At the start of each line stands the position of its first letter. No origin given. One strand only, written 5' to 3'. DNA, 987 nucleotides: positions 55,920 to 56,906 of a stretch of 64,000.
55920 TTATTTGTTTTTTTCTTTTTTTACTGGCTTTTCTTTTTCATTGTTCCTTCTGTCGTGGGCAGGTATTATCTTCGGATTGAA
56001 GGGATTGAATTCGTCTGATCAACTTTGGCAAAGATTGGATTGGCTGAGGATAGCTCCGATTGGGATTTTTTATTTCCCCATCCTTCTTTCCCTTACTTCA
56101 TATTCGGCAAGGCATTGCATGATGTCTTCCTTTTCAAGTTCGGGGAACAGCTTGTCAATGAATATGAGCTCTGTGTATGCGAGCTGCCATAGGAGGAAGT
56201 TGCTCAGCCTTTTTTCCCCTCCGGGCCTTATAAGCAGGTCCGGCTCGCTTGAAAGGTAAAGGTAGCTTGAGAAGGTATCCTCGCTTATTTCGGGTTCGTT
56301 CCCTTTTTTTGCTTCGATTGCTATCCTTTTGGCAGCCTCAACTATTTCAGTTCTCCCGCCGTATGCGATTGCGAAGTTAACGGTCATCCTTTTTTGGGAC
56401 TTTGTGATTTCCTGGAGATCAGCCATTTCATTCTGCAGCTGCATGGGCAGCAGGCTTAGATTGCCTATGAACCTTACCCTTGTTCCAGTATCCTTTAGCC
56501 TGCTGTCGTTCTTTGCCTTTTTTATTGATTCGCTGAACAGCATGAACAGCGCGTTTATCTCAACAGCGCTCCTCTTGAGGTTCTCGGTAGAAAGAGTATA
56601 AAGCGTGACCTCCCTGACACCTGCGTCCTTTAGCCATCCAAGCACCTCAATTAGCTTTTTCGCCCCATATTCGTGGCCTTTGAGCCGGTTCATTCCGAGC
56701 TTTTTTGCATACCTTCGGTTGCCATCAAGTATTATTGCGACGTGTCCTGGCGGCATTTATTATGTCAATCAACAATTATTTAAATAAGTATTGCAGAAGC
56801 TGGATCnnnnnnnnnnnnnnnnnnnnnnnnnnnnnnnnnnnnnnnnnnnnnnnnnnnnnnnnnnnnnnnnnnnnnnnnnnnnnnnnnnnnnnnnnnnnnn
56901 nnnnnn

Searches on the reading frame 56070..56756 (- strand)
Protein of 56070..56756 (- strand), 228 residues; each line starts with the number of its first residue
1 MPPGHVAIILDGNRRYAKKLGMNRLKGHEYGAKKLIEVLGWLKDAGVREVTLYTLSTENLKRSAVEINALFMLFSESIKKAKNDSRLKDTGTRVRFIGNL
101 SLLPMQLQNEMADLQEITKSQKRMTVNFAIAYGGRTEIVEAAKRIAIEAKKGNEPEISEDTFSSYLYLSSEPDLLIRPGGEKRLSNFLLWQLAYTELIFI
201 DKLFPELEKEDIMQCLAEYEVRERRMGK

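Call 67: search_protein_families(library=pfam, proteins=[window:56070-56756:-], max_evalue=0.0001)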
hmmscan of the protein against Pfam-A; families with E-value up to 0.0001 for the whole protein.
window:56070-56756:- (228 aa): 1 family
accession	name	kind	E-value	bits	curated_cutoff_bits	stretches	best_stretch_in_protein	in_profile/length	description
PF01255.24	Prenyltransf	-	4.3e-73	245.9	27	1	9-227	1-219/219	Putative undecaprenyl diphosphate synthase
